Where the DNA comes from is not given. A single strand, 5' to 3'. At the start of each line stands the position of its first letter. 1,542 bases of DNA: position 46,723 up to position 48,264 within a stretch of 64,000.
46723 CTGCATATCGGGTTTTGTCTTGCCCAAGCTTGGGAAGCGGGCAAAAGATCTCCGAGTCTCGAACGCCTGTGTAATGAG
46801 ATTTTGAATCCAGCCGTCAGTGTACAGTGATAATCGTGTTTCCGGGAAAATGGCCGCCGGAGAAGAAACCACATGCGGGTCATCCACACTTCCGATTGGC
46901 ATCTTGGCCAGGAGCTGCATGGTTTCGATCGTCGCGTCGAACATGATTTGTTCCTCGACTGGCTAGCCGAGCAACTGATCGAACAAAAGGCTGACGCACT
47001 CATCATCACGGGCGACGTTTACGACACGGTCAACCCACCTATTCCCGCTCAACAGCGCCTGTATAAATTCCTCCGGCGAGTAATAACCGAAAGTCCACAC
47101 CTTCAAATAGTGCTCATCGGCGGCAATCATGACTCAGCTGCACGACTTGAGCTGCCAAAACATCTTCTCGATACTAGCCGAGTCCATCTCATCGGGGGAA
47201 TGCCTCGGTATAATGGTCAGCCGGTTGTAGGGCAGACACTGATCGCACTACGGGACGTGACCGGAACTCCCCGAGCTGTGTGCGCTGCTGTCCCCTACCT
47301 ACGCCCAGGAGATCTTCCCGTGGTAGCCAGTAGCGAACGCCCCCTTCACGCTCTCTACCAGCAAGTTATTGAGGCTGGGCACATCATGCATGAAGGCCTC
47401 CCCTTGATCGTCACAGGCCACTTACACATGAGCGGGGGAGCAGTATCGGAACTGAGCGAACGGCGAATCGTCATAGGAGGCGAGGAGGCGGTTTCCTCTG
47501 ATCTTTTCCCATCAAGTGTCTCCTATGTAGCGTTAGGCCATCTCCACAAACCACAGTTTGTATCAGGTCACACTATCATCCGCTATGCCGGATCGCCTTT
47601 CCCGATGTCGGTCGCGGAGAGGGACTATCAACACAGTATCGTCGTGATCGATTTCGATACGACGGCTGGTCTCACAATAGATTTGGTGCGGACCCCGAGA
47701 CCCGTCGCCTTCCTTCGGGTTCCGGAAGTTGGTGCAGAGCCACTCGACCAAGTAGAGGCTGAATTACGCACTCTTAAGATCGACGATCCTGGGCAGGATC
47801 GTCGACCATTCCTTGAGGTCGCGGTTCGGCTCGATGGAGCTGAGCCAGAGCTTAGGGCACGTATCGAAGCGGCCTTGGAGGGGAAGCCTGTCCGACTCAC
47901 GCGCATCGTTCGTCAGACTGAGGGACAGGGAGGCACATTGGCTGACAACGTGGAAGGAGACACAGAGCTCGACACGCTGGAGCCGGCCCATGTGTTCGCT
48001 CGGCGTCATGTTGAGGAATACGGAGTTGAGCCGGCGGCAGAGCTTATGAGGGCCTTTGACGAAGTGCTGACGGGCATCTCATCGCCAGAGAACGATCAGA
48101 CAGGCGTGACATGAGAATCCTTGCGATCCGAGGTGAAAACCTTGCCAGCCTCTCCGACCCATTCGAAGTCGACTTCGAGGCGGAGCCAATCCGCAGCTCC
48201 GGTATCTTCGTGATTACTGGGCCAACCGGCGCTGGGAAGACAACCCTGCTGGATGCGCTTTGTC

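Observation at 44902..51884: OLD-family ATPase/Toprim nuclease in a co-directional cassette with SbcD-SbcC: candidate uncharacterised defence or DNA-surveillance system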

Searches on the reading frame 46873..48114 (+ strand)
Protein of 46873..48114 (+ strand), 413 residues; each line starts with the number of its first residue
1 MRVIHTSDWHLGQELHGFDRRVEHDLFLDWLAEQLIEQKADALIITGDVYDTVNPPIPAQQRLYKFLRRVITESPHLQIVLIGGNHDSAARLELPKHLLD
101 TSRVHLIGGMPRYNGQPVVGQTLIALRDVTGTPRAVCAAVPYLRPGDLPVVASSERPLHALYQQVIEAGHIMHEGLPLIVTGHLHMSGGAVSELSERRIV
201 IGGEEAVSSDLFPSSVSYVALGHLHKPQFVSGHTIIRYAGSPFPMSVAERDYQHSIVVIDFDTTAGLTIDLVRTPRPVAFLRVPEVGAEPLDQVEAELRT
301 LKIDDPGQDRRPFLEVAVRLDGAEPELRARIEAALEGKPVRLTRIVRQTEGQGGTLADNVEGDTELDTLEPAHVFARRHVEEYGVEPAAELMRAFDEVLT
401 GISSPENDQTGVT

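Call 6: search_protein_families(library=pfam, proteins=[window:46873-48114:+])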
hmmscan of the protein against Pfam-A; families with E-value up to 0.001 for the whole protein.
window:46873-48114:+ (413 aa): 3 families
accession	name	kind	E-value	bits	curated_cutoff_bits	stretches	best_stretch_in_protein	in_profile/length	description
PF00149.33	Metallophos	-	2.6e-13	51.3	21.5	1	1-227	1-191/191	Calcineurin-like phosphoesterase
PF12320.13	SbcD_C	-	7.3e-11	42.8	24.4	1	289-379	10-90/94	Type 5 capsule protein repressor C-terminal domain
PF12850.12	Metallophos_2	-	0.00023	21.6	27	0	1-97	1-69/154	Calcineurin-like phosphoesterase superfamily domain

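Call 7: search_protein_families(library=padloc, proteins=[window:46873-48114:+])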
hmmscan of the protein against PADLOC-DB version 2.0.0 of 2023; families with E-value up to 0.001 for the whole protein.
window:46873-48114:+ (413 aa): 2 families
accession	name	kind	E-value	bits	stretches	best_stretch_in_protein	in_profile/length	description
PDLC04908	PDC-S10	-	6.1e-05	20.4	1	34-91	24-75/223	-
PDLC00736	Effector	-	8.4e-05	19.7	1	2-89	4-87/561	Endonuclease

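Call 9: search_protein_families(library=ncbifam, proteins=[window:46873-48114:+])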
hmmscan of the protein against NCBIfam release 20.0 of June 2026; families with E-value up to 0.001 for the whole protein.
window:46873-48114:+ (413 aa): 9 families
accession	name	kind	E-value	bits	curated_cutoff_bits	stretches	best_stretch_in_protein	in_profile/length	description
NF008206.2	PRK10966.1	equivalog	1.9e-68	231.3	450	1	1-379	1-376/380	exonuclease subunit SbcD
TIGR00619.1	sbcd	subfamily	5.1e-53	180.5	77.65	1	1-254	1-251/252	exonuclease subunit SbcD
NF041754.1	sbcd_Bac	equivalog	4.4e-41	141.4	750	2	1-108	1-107/390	exonuclease subunit SbcD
NF041753.2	sbcd_Staph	equivalog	1.2e-26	93.5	480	1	1-260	1-246/375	exonuclease subunit SbcD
NF041031.1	Mre11_Sulfo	equivalog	9.2e-12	44.9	500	1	3-92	2-90/374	DNA double-strand break repair protein Mre11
NF041030.1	Mre11_Halo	equivalog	3.1e-09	36.5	550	1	2-89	3-89/361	DNA double-strand break repair protein Mre11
NF041029.1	Mre11_Pyroc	equivalog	5.9e-06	25.3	600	1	1-107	1-107/438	DNA double-strand break repair protein Mre11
TIGR04123.1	P_estr_lig_assc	hypoth_equivalog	0.00022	20.7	150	1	25-93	50-117/207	ligase-associated DNA damage response endonuclease PdeM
NF003118.0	PRK04036.1-3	equivalog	0.00058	18.9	445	0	3-98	228-329/481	DNA-directed DNA polymerase II small subunit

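Call 16: find_homologous_proteins(query=window:46873-48111:+, max_evalue=1e-10)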
Query window:46873-48111:+ (413 aa): 5024 proteins with E <= 1e-10 among 8000 candidates; the best 120 are listed.
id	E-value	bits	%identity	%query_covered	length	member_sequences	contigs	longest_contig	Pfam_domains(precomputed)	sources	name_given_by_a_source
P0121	1.0e-265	899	97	100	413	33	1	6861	PF12320.14,PF00149.34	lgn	-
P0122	1.2e-246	836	90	100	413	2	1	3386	PF12320.14,PF00149.34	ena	-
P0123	6.5e-240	814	88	100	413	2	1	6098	PF12320.14,PF00149.34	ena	-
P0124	1.5e-239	813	89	100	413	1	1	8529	PF12320.14,PF00149.34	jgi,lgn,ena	-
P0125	2.8e-239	812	89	100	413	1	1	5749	PF12320.14,PF00149.34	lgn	-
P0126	2.8e-235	799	86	100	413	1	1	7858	PF12320.14,PF00149.34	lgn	-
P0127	1.8e-232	790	85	100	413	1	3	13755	PF12320.14,PF00149.34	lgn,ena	-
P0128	1.4e-229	780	84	100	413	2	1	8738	PF12320.14,PF00149.34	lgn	-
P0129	1.6e-219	747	81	100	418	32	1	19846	PF12320.14,PF00149.34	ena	-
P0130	2.9e-219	746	81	100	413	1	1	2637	PF12320.14,PF00149.34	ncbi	-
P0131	3.1e-212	723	78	100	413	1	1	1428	PF12320.14,PF00149.34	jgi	-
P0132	2.0e-210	717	78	100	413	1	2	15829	PF12320.14,PF00149.34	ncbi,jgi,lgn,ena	-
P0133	1.2e-209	715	76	100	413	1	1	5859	PF12320.14,PF00149.34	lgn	-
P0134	5.4e-209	712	77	100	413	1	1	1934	PF12320.14,PF00149.34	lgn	-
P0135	6.3e-208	709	77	100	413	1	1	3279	PF12320.14,PF00149.34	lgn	-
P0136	8.1e-208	709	77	100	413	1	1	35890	PF12850.13,PF12320.14,PF00149.34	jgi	jgi:exonuclease SbcD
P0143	9.1e-207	705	78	100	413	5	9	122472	PF12320.14,PF00149.34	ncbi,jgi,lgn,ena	-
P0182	4.9e-197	673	73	100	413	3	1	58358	PF12320.14,PF00149.34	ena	-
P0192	2.6e-195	667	72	100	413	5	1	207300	PF12320.14,PF00149.34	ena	-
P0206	5.1e-189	647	71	100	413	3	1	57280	PF12850.13,PF12320.14,PF00149.34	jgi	jgi:exonuclease SbcD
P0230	8.0e-149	514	57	99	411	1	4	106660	PF12320.14,PF00149.34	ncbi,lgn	-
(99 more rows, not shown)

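Call 17: find_encoding_contigs(protein=P0143, flank=10000, max_places=3)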
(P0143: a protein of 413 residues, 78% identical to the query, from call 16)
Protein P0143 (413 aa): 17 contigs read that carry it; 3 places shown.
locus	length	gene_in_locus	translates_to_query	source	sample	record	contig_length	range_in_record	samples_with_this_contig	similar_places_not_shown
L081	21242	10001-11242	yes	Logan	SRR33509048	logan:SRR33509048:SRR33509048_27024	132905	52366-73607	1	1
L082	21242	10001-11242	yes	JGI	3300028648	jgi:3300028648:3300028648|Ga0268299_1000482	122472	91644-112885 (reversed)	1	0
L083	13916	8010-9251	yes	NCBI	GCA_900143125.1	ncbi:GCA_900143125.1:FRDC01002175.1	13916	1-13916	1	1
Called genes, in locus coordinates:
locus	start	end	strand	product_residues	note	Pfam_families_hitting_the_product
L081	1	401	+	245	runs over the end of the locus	-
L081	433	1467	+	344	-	-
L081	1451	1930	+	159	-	PF01906:YbjQ_1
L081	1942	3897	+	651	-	PF06986:F_T4SS_TraN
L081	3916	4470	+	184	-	PF01464:SLT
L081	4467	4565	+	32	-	-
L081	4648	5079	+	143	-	-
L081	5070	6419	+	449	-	-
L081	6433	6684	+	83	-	-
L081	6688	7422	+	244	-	-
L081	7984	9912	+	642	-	PF02463:SMC_N, PF11398:DUF2813 (weak), PF13175:AAA_15, PF13476:AAA_23, PF13555:AAA_29 (weak), PF13304:AAA_21, PF20469:OLD-like_TOPRIM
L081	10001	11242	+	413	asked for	PF00149:Metallophos, PF12320:SbcD_C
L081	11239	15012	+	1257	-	PF02463:SMC_N (faint), PF13476:AAA_23, PF13555:AAA_29 (weak), PF13558:SbcC_Walker_B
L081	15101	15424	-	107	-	-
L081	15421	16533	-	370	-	PF17989:ALP_N, PF21522:MreB-like_C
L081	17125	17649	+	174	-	-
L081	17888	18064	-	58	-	-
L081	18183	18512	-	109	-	PF22751:DUF488-N3a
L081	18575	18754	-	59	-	-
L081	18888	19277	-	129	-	PF00436:SSB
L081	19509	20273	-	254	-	PF00075:RNase_H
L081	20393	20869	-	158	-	-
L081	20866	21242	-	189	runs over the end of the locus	PF06908:YpsA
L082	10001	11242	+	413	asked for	PF00149:Metallophos, PF12320:SbcD_C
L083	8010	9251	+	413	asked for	PF00149:Metallophos, PF12320:SbcD_C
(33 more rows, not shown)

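Call 18: find_encoding_contigs(protein=P0192, flank=10000, max_places=2)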
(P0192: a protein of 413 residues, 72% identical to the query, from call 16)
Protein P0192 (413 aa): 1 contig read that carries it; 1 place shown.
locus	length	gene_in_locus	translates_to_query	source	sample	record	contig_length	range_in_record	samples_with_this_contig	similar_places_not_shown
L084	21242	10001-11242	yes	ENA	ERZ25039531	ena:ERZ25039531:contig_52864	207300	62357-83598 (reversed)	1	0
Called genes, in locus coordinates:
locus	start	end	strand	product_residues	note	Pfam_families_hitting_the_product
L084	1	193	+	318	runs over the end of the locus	PF01379:Porphobil_deam, PF03900:Porphobil_deamC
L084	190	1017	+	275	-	PF02602:HEM4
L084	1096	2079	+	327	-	PF00490:ALAD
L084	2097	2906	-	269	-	-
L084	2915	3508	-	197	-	PF00583:Acetyltransf_1, PF13673:Acetyltransf_10, PF13508:Acetyltransf_7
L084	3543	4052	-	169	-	PF13527:Acetyltransf_9, PF00583:Acetyltransf_1, PF13673:Acetyltransf_10 (weak), PF13508:Acetyltransf_7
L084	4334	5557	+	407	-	PF02417:Chromate_transp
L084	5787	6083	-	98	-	-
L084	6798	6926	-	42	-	-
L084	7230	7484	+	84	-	-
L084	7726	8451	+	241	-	PF06912:DUF1275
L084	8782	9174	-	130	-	PF03551:PadR, PF13601:HTH_34 (faint)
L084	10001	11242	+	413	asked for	PF00149:Metallophos, PF12320:SbcD_C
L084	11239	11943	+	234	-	PF13476:AAA_23, PF13555:AAA_29 (weak)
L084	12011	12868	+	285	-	-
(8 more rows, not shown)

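Call 19: find_encoding_contigs(protein=P0230, flank=10000, max_places=2)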
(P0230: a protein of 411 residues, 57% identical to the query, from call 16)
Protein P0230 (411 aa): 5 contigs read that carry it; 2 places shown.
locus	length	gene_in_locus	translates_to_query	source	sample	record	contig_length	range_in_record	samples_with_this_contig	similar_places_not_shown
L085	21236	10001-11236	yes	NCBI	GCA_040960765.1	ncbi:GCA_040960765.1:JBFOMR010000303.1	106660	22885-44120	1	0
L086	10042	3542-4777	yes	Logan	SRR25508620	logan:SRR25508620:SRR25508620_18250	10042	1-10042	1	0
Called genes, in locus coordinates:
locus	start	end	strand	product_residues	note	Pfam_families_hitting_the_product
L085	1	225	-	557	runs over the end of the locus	PF01642:MM_CoA_mutase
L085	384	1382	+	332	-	PF13489:Methyltransf_23, PF08241:Methyltransf_11, PF08242:Methyltransf_12, PF13649:Methyltransf_25 (weak)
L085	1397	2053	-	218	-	PF00561:Abhydrolase_1, PF12146:Hydrolase_4, PF12697:Abhydrolase_6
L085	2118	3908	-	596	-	PF17297:PEPCK_N, PF00821:PEPCK_GTP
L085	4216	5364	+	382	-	PF02771:Acyl-CoA_dh_N, PF02770:Acyl-CoA_dh_M, PF00441:Acyl-CoA_dh_1, PF08028:Acyl-CoA_dh_2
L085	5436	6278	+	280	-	-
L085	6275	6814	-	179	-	PF01323:DSBA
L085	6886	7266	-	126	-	PF07110:EthD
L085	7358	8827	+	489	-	PF01554:MatE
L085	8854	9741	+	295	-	PF00296:Bac_luciferase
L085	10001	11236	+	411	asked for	PF00149:Metallophos, PF12320:SbcD_C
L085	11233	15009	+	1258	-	PF02463:SMC_N (faint), PF13476:AAA_23, PF13555:AAA_29 (weak), PF13558:SbcC_Walker_B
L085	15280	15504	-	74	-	PF07927:HicA_toxin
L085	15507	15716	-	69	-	PF15919:HicB_lk_antitox (weak), PF21748:UPF0150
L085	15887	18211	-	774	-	PF02861:Clp_N, PF13191:AAA_16 (weak), PF00004:AAA, PF17871:AAA_lid_9, PF00004:AAA, PF07724:AAA_2, PF07728:AAA_5, PF10431:ClpB_D2-small, +10 more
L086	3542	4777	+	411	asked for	PF00149:Metallophos, PF12320:SbcD_C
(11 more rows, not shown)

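Call 21: find_related_loci(query=A2, collection=metagenome_contigs, flank=10000)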
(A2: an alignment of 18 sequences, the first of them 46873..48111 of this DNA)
Query A2 (413 aa) in metagenome_contigs; peptide patterns used: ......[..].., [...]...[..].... (x = any residue, [..] = any of these).
600 stretches matched a pattern (row limit reached: there are more); 581 encode a relative of the query (tblastn E <= 1e-3); the best 80 are kept; 80 distinct loci.
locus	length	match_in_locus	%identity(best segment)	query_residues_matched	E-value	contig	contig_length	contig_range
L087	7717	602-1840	78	1-413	0e+0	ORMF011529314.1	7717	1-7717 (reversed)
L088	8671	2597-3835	76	1-413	0e+0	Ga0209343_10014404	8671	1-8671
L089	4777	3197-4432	78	1-412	0e+0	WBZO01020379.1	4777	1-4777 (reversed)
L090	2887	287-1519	74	1-411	0e+0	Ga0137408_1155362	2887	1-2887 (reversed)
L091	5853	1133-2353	69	1-407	0e+0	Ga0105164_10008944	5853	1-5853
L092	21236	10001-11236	55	1-412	1e-145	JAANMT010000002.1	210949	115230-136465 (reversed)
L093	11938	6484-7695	53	1-407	5e-125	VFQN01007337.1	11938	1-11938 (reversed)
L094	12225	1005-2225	44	1-410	3e-96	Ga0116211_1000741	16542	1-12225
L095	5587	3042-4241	43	1-402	2e-95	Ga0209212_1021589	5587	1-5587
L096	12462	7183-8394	43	1-399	5e-95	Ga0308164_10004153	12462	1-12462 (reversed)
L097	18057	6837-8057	43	1-402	2e-94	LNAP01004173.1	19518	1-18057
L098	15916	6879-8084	43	1-402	5e-94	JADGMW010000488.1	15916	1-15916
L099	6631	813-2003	45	1-400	6e-94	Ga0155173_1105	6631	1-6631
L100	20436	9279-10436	46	1-384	1e-93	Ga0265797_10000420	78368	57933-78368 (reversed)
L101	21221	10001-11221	42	1-402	2e-93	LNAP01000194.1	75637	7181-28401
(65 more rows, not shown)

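Call 79: find_encoding_contigs(protein=P0136, flank=6000, max_places=1)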
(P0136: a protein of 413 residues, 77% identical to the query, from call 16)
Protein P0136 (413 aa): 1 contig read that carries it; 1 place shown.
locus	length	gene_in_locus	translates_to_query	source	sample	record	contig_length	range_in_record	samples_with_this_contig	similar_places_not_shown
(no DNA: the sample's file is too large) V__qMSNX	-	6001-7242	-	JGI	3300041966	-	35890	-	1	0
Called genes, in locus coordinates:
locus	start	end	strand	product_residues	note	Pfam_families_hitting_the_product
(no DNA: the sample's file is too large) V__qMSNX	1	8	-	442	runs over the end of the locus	PF01595:CNNM, PF00571:CBS, PF03471:CorC_HlyC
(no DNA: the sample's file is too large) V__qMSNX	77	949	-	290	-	PF01435:Peptidase_M48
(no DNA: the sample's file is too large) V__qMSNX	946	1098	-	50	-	-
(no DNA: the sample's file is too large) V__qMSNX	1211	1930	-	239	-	PF04298:Zn_peptidase_2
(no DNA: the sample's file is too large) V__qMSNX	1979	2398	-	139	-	-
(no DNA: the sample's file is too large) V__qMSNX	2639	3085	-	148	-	PF25601:AAA_lid_14, PF02954:HTH_8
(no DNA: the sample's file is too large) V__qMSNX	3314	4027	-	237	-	-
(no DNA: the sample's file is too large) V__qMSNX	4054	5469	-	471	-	PF00512:HisKA, PF02518:HATPase_c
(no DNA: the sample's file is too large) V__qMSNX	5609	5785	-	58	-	-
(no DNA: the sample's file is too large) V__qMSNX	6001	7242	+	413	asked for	PF00149:Metallophos, PF12850:Metallophos_2 (faint), PF12320:SbcD_C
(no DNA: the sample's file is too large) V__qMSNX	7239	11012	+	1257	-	PF00005:ABC_tran (faint), PF02463:SMC_N, PF13476:AAA_23, PF13555:AAA_29 (weak), PF13558:SbcC_Walker_B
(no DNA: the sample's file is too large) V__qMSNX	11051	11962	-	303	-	PF00296:Bac_luciferase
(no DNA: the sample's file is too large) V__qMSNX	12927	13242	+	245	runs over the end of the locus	PF19305:MmgE_PrpD_C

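Call 80: find_encoding_contigs(protein=P0182, flank=6000, max_places=1)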
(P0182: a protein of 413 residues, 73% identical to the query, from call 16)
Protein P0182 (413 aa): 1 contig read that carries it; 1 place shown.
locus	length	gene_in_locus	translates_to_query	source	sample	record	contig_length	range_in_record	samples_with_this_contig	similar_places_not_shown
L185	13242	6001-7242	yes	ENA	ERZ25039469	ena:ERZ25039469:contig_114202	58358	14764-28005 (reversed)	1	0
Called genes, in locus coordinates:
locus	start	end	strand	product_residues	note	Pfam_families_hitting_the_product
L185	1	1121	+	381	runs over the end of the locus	PF02771:Acyl-CoA_dh_N, PF02770:Acyl-CoA_dh_M, PF00441:Acyl-CoA_dh_1, PF08028:Acyl-CoA_dh_2, PF22924:ACOX_C_alpha1 (weak)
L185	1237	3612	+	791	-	PF14814:UB2H, PF00912:Transgly, PF00905:Transpeptidase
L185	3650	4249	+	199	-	PF07719:TPR_2 (faint), PF13176:TPR_7 (faint), PF13428:TPR_14 (faint), PF13432:TPR_16 (weak), PF13414:TPR_11 (faint), PF14559:TPR_19 (faint), PF13431:TPR_17 (faint), PF13424:TPR_12 (weak)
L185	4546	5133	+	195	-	PF02417:Chromate_transp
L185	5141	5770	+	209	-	PF02417:Chromate_transp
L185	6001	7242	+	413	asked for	PF00149:Metallophos, PF12320:SbcD_C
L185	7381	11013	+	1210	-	PF13558:SbcC_Walker_B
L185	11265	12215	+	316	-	PF03320:FBPase_glpX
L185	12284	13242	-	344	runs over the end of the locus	PF00485:PRK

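Call 81: find_encoding_contigs(protein=P0206, flank=6000, max_places=1)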
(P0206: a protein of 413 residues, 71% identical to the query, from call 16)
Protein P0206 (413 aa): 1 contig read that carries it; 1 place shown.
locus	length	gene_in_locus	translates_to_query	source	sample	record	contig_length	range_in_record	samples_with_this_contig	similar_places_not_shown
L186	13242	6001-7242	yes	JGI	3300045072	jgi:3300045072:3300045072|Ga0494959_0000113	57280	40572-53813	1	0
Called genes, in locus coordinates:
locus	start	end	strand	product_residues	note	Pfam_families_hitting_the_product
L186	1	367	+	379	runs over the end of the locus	PF07638:Sigma70_ECF, PF04542:Sigma70_r2, PF04545:Sigma70_r4, PF08281:Sigma70_r4_2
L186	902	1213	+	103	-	PF05015:HigB-like_toxin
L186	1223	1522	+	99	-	PF01381:HTH_3, PF13560:HTH_31 (weak), PF13443:HTH_26 (weak)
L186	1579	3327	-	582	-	PF17297:PEPCK_N, PF00821:PEPCK_GTP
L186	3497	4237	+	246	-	PF02654:CobS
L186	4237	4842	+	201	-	PF00300:His_Phos_1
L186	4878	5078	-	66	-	-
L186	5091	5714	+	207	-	-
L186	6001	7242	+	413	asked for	PF00149:Metallophos, PF12850:Metallophos_2 (faint), PF12320:SbcD_C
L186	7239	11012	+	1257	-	PF02463:SMC_N (faint), PF13476:AAA_23, PF13555:AAA_29 (weak), PF13558:SbcC_Walker_B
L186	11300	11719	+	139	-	-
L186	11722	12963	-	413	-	PF07690:MFS_1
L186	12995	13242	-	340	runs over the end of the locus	PF08240:ADH_N, PF00107:ADH_zinc_N, PF13602:ADH_zinc_N_2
